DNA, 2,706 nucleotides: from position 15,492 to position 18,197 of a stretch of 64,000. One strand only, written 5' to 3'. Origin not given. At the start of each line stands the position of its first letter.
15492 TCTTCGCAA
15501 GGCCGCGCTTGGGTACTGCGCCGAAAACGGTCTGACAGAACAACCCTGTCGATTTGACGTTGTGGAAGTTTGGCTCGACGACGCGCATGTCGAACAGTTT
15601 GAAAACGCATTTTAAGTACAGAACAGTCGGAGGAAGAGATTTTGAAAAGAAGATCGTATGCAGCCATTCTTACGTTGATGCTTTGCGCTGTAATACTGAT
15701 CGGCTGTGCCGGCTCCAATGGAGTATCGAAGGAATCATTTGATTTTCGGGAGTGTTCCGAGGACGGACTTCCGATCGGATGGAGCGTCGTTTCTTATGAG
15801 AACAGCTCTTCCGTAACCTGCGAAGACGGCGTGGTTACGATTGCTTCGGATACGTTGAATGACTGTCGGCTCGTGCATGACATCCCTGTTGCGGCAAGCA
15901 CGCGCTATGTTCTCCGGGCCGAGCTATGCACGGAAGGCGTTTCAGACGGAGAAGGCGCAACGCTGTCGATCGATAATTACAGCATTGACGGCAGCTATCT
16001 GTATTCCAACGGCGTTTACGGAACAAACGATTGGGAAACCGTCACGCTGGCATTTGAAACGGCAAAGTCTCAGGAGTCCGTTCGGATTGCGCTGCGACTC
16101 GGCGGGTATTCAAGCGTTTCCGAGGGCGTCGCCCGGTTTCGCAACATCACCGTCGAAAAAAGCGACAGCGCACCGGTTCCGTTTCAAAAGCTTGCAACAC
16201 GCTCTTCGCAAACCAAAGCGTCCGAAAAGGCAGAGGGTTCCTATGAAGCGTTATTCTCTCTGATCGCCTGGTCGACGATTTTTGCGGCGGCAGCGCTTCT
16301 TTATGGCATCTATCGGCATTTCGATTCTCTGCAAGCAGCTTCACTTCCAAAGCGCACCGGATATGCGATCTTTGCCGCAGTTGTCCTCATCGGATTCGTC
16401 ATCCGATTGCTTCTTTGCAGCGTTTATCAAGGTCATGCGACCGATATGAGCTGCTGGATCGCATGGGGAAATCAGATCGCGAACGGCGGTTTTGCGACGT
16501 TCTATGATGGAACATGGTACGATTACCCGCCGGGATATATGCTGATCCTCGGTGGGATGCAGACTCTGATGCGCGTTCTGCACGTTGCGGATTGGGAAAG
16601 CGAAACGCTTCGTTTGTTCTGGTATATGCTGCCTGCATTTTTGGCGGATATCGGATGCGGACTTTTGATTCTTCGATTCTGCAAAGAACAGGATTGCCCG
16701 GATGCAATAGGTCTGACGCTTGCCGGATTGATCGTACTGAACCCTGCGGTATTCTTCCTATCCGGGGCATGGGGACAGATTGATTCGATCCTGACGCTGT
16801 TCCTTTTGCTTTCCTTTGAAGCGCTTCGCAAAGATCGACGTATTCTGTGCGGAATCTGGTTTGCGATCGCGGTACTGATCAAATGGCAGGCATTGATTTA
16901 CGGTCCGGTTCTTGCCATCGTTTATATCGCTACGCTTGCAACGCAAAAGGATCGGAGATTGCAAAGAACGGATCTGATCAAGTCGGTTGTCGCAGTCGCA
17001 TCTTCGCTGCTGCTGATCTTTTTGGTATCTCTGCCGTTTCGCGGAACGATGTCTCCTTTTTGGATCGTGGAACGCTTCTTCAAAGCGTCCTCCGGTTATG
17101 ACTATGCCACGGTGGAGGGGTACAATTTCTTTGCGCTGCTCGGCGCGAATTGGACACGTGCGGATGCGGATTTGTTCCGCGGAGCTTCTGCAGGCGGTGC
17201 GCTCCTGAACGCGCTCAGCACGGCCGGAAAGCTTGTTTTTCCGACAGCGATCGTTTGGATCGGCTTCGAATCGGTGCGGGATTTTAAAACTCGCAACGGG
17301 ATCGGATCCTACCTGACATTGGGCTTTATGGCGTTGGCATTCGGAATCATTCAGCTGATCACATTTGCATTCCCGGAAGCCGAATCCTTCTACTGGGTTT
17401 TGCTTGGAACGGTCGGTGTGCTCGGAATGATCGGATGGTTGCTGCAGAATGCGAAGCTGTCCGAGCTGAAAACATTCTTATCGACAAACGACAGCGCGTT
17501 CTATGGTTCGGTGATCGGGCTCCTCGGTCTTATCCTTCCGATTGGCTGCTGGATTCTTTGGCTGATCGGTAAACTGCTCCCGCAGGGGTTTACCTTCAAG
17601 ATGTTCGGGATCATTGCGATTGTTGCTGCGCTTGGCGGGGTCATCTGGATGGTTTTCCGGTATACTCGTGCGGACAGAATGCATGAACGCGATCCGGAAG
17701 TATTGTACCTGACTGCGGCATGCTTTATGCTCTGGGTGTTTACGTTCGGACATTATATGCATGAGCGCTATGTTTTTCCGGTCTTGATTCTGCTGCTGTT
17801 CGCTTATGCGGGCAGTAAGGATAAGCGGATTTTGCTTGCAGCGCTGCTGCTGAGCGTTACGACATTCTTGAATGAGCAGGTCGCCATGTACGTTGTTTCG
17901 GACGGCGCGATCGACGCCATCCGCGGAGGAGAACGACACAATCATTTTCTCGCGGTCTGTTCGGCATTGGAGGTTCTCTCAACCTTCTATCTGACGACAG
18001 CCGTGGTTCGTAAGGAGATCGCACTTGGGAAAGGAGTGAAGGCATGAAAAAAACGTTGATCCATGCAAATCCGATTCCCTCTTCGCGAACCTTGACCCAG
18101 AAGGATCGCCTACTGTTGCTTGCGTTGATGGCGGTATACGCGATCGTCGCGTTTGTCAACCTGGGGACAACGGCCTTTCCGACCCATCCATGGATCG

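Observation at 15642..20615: Three-gene lipid-carrier glycosylation module (two lectin-decorated GT-C enzymes plus GtrA) between yraN and comM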

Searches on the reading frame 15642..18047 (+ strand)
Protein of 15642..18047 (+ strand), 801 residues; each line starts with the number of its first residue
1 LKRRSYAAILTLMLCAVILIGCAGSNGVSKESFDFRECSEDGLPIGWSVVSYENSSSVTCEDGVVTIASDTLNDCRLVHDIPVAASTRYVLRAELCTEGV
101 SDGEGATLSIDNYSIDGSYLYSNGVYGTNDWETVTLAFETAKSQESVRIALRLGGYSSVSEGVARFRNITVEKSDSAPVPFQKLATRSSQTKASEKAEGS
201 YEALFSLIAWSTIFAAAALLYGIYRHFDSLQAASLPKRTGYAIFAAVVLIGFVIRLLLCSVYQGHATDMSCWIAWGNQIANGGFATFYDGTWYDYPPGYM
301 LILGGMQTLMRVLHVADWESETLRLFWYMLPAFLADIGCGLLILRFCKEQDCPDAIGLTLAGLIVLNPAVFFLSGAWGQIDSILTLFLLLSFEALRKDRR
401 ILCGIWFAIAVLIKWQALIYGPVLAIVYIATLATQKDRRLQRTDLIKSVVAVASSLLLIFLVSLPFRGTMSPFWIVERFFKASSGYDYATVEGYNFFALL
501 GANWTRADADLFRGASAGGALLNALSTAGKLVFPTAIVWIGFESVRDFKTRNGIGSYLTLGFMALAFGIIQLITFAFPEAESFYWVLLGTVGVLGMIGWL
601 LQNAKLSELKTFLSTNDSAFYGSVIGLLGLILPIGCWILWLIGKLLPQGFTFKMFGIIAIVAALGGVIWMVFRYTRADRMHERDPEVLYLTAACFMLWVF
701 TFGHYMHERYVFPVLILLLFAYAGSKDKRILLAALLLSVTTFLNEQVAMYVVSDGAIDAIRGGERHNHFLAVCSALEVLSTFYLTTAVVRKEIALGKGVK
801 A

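Call 3: search_protein_families(library=pfam, proteins=[window:15642-18047:+], max_evalue=0.01)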
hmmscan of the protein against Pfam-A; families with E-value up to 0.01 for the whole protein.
window:15642-18047:+ (801 aa): 2 families
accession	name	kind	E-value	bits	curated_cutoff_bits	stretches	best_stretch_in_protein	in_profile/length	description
PF03155.21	Alg6_Alg8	-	1.2e-06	28.3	25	1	354-480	117-243/482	ALG6, ALG8 glycosyltransferase family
PF09594.16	GT87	-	0.0012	19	25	1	295-460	3-148/237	Glycosyltransferase family 87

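Call 4: search_protein_families(library=ncbifam, proteins=[window:15642-18047:+], max_evalue=0.01)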
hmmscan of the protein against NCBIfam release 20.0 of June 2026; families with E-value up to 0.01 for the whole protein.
window:15642-18047:+ (801 aa): 0 families

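Call 10: find_homologous_proteins(query=window:15642-18047:+)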
Query window:15642-18047:+ (801 aa): 460 proteins with E <= 0.001 among 8000 candidates; the best 120 are listed.
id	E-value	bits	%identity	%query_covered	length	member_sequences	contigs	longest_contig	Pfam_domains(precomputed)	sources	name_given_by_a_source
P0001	0.0e+0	1794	100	100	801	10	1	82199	PF03155.22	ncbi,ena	-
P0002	0.0e+0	1190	100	67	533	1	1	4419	PF03155.22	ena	-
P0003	0.0e+0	1076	61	97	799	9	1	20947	PF03155.22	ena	-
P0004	0.0e+0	1066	58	100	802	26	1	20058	PF03155.22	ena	-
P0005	0.0e+0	1052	59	97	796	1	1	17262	PF03155.22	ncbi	-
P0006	0.0e+0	1012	57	98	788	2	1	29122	PF03155.22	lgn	-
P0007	2.6e-296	1003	57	100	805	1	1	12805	PF03155.22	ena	-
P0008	1.1e-293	995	59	96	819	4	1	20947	PF22637.3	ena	-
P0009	1.3e-290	984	56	97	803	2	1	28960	PF03155.22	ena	-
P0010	7.4e-285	965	56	98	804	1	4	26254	-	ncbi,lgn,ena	-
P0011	1.5e-283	961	56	100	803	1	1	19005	PF03155.22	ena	-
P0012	3.8e-283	960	57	96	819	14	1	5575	-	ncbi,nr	ncbi:MAG: hypothetical protein IKI59_06350 [Clostridia bacterium]|nr:hypothetical protein [Clostridi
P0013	4.2e-282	956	54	98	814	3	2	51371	-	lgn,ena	-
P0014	2.1e-280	951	54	95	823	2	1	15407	PF03155.22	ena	-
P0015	3.0e-275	934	54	96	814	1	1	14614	PF03155.22,PF22637.3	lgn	-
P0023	5.5e-211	721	46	96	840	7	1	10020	PF09594.17,PF03155.22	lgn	-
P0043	5.6e-180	619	42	98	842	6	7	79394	-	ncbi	-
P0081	2.1e-163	564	45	59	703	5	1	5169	PF09594.17,PF03155.22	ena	-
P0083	5.2e-163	562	43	64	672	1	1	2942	PF09594.17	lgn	-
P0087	6.4e-162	559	47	62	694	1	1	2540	PF09594.17,PF22637.3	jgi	-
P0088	9.8e-162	558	46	64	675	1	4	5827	PF09594.17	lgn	-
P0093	6.8e-159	549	42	68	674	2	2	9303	PF09594.17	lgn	-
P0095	1.1e-157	545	45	58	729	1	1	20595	PF06728.20,PF22637.3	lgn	-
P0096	1.1e-156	542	43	59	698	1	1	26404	PF09594.17,PF22637.3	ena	-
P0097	1.1e-156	542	47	60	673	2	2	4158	PF09594.17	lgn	-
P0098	2.7e-156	540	48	59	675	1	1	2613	PF09594.17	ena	-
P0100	6.2e-156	539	45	64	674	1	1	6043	PF09594.17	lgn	-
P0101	3.4e-155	537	45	64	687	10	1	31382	PF09594.17,PF22637.3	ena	-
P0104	7.0e-154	532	45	61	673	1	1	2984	PF09594.17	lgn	-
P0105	7.0e-154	532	44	60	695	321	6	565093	PF06728.20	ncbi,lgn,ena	-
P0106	1.0e-153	532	44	58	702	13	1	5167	PF09594.17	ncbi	-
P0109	9.0e-153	529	44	62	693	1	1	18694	PF09594.17,PF03155.22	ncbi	-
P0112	1.3e-152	528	44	63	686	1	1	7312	PF09594.17,PF22637.3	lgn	-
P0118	6.2e-152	526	44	60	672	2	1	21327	PF09594.17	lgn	-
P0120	7.9e-152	526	44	65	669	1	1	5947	PF09594.17,PF03155.22,PF22637.3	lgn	-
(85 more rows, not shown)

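Call 14: find_encoding_contigs(protein=P0001, flank=10000, max_places=3)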
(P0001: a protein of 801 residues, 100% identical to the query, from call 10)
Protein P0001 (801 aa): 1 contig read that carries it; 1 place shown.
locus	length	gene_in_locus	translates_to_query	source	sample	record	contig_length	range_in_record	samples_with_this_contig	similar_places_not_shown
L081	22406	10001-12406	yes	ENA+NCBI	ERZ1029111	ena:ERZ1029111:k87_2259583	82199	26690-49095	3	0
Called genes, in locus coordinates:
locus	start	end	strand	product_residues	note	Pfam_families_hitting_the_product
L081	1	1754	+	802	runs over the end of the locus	PF04760:IF2_N, PF00009:GTP_EFTU, PF00071:Ras (faint), PF01926:MMR_HSR1, PF02421:FeoB_N (weak), PF22042:EF-G_D2, PF11987:IF-2, PF03144:GTP_EFTU_D2 (weak)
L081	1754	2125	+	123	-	PF02033:RBFA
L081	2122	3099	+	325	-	PF01368:DHH, PF02272:DHHA1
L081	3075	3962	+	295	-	PF01509:TruB_N, PF16198:TruB_C_2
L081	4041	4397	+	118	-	PF04297:UPF0122, PF08281:Sigma70_r4_2 (weak), PF04545:Sigma70_r4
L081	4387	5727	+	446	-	PF02881:SRP54_N, PF06414:Zeta_toxin (faint), PF13604:AAA_30 (faint), PF00448:SRP54, PF02978:SRP_SPB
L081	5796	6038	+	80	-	PF00886:Ribosomal_S16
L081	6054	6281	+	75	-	PF13083:KH_KhpA-B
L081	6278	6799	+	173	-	PF01782:RimM, PF05239:PRC, PF24986:PRC_RimM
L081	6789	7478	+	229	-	PF01746:tRNA_m1G_MT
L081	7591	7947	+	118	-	PF01245:Ribosomal_L19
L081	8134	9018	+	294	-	PF01926:MMR_HSR1, PF02421:FeoB_N (weak)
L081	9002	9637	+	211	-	PF01351:RNase_HII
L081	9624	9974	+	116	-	PF02021:UPF0102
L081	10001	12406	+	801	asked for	PF03155:Alg6_Alg8 (weak)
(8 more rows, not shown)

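Call 21: search_solved_structures(query=A1, max_evalue=1)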
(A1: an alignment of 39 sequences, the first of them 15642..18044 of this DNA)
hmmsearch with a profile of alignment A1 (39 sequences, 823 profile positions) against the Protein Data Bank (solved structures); distinct sequences matched with E-value up to 1: 4.
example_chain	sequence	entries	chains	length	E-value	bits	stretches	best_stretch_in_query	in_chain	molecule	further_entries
23gf_B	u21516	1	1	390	7.2e-09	37.5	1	334-444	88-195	GPI mannosyltransferase 1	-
23gx_B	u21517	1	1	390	7.2e-09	37.5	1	334-444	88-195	GPI mannosyltransferase 1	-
4d0q_A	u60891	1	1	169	4.1e-06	28.4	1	59-175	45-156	HYALURONATE LYASE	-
2dgx_A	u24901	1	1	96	0.85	10.8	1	79-117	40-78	KIAA0430 protein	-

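Call 29: predict_structure(alignment_id=A1)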
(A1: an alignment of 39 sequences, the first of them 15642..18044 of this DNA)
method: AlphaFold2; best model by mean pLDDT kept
length: 801 residues; sequences in the alignment: 39
mean_pLDDT: 86.2   pTM: 0.75
mean pLDDT of the five models: 86.2, 85.6, 83.9, 83.7, 82.3
residues with pLDDT >= 90: 437; 70-90: 281; 50-70: 59; < 50: 24
segments of 3 or more residues with pLDDT < 50: 19-27, 188-195, 798-801
pLDDT, mean of each block of 10 residues (from residue 1): 63 62 44 76 78 72 88 87 88 95 91 78 92 93 85 84 93 87 66 51 81 94 92 88 96 91 76 87 81 80 92 84 87 95 95 93 93 72 94 93 96 90 92 90 93 93 89 83 70 84 87 90 96 95 89 86 94 91 93 94 93 93 97 96 86 92 96 89 84 94 68 92 94 95 86 67 80 93 96 70 39
secondary structure, 60 per line:
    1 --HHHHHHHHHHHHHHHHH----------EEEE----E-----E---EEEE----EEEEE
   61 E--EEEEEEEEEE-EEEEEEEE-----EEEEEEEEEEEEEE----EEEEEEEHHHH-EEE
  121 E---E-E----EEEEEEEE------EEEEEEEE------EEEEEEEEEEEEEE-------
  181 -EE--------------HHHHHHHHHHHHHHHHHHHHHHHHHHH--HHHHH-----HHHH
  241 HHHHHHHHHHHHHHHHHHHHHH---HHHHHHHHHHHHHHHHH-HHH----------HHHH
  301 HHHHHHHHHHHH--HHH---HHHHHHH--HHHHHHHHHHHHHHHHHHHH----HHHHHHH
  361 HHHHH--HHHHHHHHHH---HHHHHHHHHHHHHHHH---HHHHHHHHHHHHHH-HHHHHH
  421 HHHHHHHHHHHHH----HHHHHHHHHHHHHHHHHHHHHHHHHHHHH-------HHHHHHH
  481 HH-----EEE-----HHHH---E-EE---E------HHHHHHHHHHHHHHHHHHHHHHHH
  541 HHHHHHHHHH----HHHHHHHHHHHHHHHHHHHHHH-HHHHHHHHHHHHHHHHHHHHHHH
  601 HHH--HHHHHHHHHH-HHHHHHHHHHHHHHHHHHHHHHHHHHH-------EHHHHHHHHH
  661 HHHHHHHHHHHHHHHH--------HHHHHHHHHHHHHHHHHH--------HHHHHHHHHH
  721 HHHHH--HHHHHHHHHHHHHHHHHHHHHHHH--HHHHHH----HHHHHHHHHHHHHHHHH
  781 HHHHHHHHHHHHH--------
elements in order (helices of 4 or more, strands of 3 or more residues): H3-19 E30-33 E48-51 E56-61 E64-73 E75-82 E88-101 E106-112 H113-116 E118-121 E132-139 E146-153 E160-173 H198-224 H227-231 H237-262 H266-282 H297-312 H321-327 H330-349 H354-365 H368-377 H381-396 H400-413 H415-433 H438-466 H474-482 E488-490 H496-499 H517-550 H555-576 H578-603 H606-615 H617-643 H652-676 H685-702 H711-725 H728-751 H754-759 H764-793

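Call 34: fold_search(model_id=the predicted structure, library=pdb)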
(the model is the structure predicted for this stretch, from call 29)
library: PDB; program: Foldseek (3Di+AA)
matches with E <= 10: 1107; with E <= 0.001: 32
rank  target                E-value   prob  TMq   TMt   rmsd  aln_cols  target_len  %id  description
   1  4d0q                  4.2e-08  1.00  0.16  0.72   3.1       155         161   20  Hyaluronan Binding Module of the Streptococcal Pneumoniae Hyaluronate Lyase (released 2014-08-06)
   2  2zey_B                9.1e-05  1.00  0.14  0.63   5.0       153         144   18  Family 16 carbohydrate binding module (released 2008-03-04)
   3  2zex_A                1.1e-04  1.00  0.14  0.59   5.2       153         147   19  Family 16 carbohydrate binding module (released 2008-03-04)
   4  1gui_A                1.5e-04  1.00  0.13  0.57   7.3       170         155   16  CBM4 structure and function (released 2002-09-26)
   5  2zey_A                1.8e-04  1.00  0.14  0.61   5.6       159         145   19  Family 16 carbohydrate binding module (released 2008-03-04)
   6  1gwk_B                1.9e-04  1.00  0.13  0.58   5.3       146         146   14  Carbohydrate binding module family29 (released 2003-03-20)
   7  3oea_A                1.9e-04  1.00  0.14  0.60   5.8       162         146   17  Crystal structure of the Q121E mutants of C.polysaccharolyticus CBM16-1 bound to cellopentaose (released 2010-08-25)
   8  2zex_B                2.3e-04  1.00  0.14  0.61   5.8       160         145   18  Family 16 carbohydrate binding module (released 2008-03-04)
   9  3oeb_A                2.5e-04  1.00  0.14  0.61   5.6       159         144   19  Crystal structure of the Q121E mutant of C.polysaccharolyticus CBM16-1 bound to mannopentaose (released 2010-08-25)
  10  1gwl_A                2.6e-04  1.00  0.13  0.58   4.8       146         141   14  Carbohydrate binding module family29 complexed with mannohexaose (released 2003-03-20)
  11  2zew_B                2.9e-04  1.00  0.14  0.60   6.3       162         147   18  Family 16 Cabohydrate Binding Domain Module 1 (released 2008-03-04)
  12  2y6j                  3.1e-04  1.00  0.14  0.59   6.5       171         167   16  X-2 engineered mutated CBM4-2 Carbohydrate Binding Module from a Thermostable Rhodothermus marinus Xylanase (released 2012-03-07)
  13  1gwm_A                3.3e-04  1.00  0.14  0.58   6.0       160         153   14  Carbohydrate binding module family29 complexed with glucohexaose (released 2003-03-20)
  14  1w8t_A                3.9e-04  1.00  0.13  0.59   5.3       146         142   14  CBM29-2 mutant K74A complexed with cellulohexaose: Probing the Mechanism of Ligand Recognition by Family 29 Carbohydra (released 2005-03-22)
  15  8ic1_A                4.8e-04  1.00  0.14  0.22   4.7       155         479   14  endo-alpha-D-arabinanase EndoMA1 D51N mutant from Microbacterium arabinogalactanolyticum in complex with arabinooligos (released 2023-08-16)
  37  6snh_X                1.2e-03  1.00  0.26  0.41  21.6       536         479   14  Cryo-EM structure of yeast ALG6 in complex with 6AG9 Fab and Dol25-P-Glc (released 2020-03-11)
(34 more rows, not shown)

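Call 40: search_protein_families(library=pfam, proteins=[P0008, P0095], max_evalue=0.01)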
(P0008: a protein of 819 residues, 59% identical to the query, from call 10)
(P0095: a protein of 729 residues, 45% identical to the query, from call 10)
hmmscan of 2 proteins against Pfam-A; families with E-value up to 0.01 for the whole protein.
P0008 (819 aa): 2 families
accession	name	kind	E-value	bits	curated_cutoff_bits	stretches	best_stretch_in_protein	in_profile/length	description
PF22637.2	CBM_4_9_1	-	1.3e-05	25.9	27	1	54-169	38-148/148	BppA domain 1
PF03155.21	Alg6_Alg8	-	0.00038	20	25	1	336-461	97-230/482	ALG6, ALG8 glycosyltransferase family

P0095 (729 aa): 6 families
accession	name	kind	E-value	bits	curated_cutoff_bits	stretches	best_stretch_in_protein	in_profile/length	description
PF06728.19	PIG-U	-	7.3e-07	29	24.5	1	358-513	71-239/378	GPI transamidase subunit PIG-U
PF22637.2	CBM_4_9_1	-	1.2e-06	29.3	27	1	99-205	45-148/148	BppA domain 1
PF09594.16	GT87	-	6.4e-05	23.2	25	1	337-573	3-211/237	Glycosyltransferase family 87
PF04647.20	AgrB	-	0.0015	18.3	23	0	244-316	104-174/185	Accessory gene regulator B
PF03155.21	Alg6_Alg8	-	0.0035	16.8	25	0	365-649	84-376/482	ALG6, ALG8 glycosyltransferase family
PF05007.19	Mannosyl_trans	-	0.0046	17.3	23.4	1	418-467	5-54/259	Mannosyltransferase (PIG-M)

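Call 46: find_encoding_contigs(protein=P0105, flank=8000, max_places=3)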
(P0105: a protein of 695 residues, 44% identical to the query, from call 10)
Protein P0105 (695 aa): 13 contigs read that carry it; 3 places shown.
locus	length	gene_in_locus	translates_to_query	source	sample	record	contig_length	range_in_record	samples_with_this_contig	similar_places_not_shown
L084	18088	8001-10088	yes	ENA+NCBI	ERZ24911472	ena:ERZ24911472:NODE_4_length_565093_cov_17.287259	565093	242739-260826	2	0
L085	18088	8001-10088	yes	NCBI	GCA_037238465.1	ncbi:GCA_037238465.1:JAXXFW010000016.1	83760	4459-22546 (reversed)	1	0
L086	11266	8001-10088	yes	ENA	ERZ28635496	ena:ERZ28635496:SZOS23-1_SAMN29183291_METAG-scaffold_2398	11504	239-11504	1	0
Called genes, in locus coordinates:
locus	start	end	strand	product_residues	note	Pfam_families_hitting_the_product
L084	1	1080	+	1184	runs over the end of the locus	PF02463:SMC_N, PF13175:AAA_15, PF13304:AAA_21 (weak), PF13555:AAA_29 (weak), PF06470:SMC_hinge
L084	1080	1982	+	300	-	PF02881:SRP54_N, PF13401:AAA_22 (faint), PF00448:SRP54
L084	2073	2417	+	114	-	PF04297:UPF0122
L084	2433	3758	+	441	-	PF02881:SRP54_N, PF00448:SRP54, PF02978:SRP_SPB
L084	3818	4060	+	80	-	PF00886:Ribosomal_S16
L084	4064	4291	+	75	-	PF13083:KH_KhpA-B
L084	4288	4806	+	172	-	PF01782:RimM, PF05239:PRC (weak), PF24986:PRC_RimM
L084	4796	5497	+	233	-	PF01746:tRNA_m1G_MT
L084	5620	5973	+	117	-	PF01245:Ribosomal_L19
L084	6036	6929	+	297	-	PF00350:Dynamin_N (faint), PF03193:RsgA_GTPase (faint), PF02421:FeoB_N (weak), PF01926:MMR_HSR1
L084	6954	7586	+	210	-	PF01351:RNase_HII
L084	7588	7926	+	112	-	PF08378:NERD, PF02021:UPF0102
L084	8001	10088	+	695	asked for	PF06728:PIG-U (weak)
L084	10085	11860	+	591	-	PF13231:PMT_2, PF02366:PMT, PF16192:PMT_4TMC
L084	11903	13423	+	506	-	PF13541:ChlI, PF00158:Sigma54_activat (weak), PF00493:MCM (weak), PF01078:Mg_chelatase, PF07728:AAA_5, PF13335:Mg_chelatase_C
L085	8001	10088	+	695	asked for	PF06728:PIG-U (weak)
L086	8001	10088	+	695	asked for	PF06728:PIG-U (weak)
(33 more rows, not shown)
